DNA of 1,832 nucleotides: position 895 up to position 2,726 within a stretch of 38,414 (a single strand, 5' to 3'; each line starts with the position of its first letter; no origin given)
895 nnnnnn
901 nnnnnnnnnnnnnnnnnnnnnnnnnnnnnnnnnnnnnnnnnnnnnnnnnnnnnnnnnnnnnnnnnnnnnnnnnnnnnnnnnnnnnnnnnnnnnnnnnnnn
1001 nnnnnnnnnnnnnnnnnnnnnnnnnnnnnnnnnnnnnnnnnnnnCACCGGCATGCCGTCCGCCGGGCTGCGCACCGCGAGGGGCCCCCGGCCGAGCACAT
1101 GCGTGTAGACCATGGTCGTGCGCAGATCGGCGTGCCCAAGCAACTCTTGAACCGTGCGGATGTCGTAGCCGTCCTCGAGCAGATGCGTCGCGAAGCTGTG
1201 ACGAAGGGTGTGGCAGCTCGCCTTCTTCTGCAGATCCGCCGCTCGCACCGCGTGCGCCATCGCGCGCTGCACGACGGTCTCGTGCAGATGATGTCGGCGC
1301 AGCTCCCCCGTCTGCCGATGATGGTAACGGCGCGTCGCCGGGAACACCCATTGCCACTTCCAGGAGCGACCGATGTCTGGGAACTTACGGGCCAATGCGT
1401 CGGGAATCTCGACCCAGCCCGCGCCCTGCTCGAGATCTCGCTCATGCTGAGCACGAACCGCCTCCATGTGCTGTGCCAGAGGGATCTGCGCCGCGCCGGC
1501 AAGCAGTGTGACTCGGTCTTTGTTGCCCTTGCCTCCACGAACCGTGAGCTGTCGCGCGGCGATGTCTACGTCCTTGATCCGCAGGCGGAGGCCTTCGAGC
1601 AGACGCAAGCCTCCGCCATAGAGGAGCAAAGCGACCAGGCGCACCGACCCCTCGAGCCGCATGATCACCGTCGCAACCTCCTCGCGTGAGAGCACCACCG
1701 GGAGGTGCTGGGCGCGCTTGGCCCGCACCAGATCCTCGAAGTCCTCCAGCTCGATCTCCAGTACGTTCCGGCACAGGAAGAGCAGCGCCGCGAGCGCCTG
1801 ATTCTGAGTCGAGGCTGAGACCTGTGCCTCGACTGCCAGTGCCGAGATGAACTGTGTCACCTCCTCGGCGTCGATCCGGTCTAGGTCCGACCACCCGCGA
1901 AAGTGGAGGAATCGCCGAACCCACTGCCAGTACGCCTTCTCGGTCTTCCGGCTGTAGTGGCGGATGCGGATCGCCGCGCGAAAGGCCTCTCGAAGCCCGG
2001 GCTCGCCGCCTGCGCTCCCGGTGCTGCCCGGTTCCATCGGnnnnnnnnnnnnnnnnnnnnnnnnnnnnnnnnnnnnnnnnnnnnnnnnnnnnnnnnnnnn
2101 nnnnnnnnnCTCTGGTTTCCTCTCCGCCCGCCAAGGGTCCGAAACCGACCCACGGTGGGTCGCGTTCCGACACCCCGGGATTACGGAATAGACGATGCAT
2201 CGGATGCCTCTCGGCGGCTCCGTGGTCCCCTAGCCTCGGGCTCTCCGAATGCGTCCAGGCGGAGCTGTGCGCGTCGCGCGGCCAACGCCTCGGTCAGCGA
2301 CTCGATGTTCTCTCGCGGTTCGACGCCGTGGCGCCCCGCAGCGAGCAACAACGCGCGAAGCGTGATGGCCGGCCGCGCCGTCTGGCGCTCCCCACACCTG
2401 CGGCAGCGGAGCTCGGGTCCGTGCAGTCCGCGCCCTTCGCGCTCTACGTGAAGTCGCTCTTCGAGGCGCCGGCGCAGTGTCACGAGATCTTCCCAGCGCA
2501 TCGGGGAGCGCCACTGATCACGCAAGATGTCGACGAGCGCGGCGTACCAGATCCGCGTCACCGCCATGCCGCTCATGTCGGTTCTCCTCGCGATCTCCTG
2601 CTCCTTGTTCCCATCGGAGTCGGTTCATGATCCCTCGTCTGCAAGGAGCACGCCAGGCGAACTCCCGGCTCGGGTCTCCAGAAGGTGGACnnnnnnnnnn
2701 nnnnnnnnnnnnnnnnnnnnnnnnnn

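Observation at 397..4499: Integron-type integrase in a non-canonical context: co-directional small-gene island, no recognisable attI/attC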

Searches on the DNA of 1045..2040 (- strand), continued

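Call 53: search_with_rna_model(model_id=R1, sources=[L091, L092], filters=off, max_evalue=0.01)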
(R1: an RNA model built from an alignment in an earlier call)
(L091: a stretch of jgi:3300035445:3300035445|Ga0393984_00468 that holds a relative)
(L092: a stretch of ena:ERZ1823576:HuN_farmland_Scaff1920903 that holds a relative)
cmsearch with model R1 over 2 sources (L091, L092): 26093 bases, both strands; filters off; matches with E-value up to 0.01: 5.
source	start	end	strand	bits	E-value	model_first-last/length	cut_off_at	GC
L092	13398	13478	+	52.1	6.3e-12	1-93/93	no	0.72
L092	14536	14604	+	36.5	7.5e-08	1-93/93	no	0.71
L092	12265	12327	+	36.2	9e-08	1-93/93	no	0.68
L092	13398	13478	-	28.5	9.2e-06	1-93/93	no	0.72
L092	14536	14604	-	18.4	0.0041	1-93/93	no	0.71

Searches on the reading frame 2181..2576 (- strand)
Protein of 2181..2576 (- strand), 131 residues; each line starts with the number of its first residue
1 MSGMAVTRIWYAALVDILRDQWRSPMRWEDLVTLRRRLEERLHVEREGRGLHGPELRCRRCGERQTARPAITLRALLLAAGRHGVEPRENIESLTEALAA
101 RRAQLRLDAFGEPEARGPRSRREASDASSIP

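Call 3: search_protein_families(library=ncbifam, proteins=[window:2181-2576:-], max_evalue=0.01)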
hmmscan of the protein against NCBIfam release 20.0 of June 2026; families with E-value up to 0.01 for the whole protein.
window:2181-2576:- (131 aa): 0 families

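Call 4: search_protein_families(library=pfam, proteins=[window:2181-2576:-], max_evalue=0.01)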
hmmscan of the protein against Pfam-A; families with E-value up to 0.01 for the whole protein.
window:2181-2576:- (131 aa): 0 families

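Call 42: find_homologous_proteins(query=window:2181-2576:-, max_evalue=0.001)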
Query window:2181-2576:- (131 aa): 1 proteins with E <= 0.001 among 347 candidates.
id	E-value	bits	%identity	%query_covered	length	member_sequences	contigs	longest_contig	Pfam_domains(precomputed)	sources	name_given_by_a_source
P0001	9.8e-78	276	100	100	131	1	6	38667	-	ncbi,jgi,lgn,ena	-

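Call 43: find_encoding_contigs(protein=P0001, flank=10000, max_places=10)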
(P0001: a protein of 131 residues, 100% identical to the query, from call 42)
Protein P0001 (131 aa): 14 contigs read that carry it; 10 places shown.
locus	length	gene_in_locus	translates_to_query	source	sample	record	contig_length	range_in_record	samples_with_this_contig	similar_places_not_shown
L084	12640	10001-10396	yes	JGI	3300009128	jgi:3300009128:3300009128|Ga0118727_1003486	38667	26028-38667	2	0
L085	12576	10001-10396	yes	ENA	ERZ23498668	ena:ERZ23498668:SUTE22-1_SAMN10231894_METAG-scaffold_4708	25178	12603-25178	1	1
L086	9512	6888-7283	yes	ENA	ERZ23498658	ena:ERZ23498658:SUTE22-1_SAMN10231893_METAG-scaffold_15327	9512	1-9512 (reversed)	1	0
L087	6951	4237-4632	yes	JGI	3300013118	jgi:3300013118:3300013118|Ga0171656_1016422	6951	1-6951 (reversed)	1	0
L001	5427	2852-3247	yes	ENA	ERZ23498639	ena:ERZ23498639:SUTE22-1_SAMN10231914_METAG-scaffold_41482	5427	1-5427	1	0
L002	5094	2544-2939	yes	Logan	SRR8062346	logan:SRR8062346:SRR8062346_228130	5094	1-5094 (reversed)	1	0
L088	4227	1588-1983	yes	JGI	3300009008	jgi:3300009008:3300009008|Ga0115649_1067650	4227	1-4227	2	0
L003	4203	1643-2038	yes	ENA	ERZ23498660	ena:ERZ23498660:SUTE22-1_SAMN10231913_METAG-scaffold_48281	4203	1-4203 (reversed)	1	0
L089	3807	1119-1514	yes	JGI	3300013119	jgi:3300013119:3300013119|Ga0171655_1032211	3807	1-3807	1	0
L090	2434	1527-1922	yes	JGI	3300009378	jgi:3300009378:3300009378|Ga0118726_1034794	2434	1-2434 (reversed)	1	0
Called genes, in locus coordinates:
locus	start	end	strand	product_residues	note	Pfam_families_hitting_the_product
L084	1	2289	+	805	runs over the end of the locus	PF14870:PSII_BNR (faint), PF24316:Tli3 (faint), PF25852:DUF6242_C (faint), PF02012:BNR (faint), PF15902:Sortilin-Vps10 (faint)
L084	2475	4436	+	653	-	PF17297:PEPCK_N, PF00821:PEPCK_GTP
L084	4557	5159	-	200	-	PF00081:Sod_Fe_N, PF02777:Sod_Fe_C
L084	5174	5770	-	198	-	PF00578:AhpC-TSA, PF08534:Redoxin, PF10417:1-cysPrx_C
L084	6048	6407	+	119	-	PF00903:Glyoxalase, PF18029:Glyoxalase_6 (weak)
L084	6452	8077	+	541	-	PF13492:GAF_3 (weak), PF07728:AAA_5 (faint), PF00158:Sigma54_activat, PF14532:Sigma54_activ_2, PF25601:AAA_lid_14, PF02954:HTH_8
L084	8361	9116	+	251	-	PF17761:DUF1016_N (weak)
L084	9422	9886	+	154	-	PF01381:HTH_3 (weak)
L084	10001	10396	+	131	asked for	-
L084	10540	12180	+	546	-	PF13495:Phage_int_SAM_4, PF00589:Phage_integrase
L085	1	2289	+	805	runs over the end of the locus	PF14870:PSII_BNR (faint), PF24316:Tli3 (faint), PF25852:DUF6242_C (faint), PF02012:BNR (faint), PF15902:Sortilin-Vps10 (faint)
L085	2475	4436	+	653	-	PF17297:PEPCK_N, PF00821:PEPCK_GTP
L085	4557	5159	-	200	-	PF00081:Sod_Fe_N, PF02777:Sod_Fe_C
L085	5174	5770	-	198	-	PF00578:AhpC-TSA, PF08534:Redoxin, PF10417:1-cysPrx_C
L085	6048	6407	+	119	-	PF00903:Glyoxalase, PF18029:Glyoxalase_6 (weak)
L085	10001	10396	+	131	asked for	-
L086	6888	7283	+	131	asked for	-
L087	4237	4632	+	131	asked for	-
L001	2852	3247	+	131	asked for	-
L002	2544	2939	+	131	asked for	-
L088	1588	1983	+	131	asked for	-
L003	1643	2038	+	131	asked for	-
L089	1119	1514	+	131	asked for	-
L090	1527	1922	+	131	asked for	-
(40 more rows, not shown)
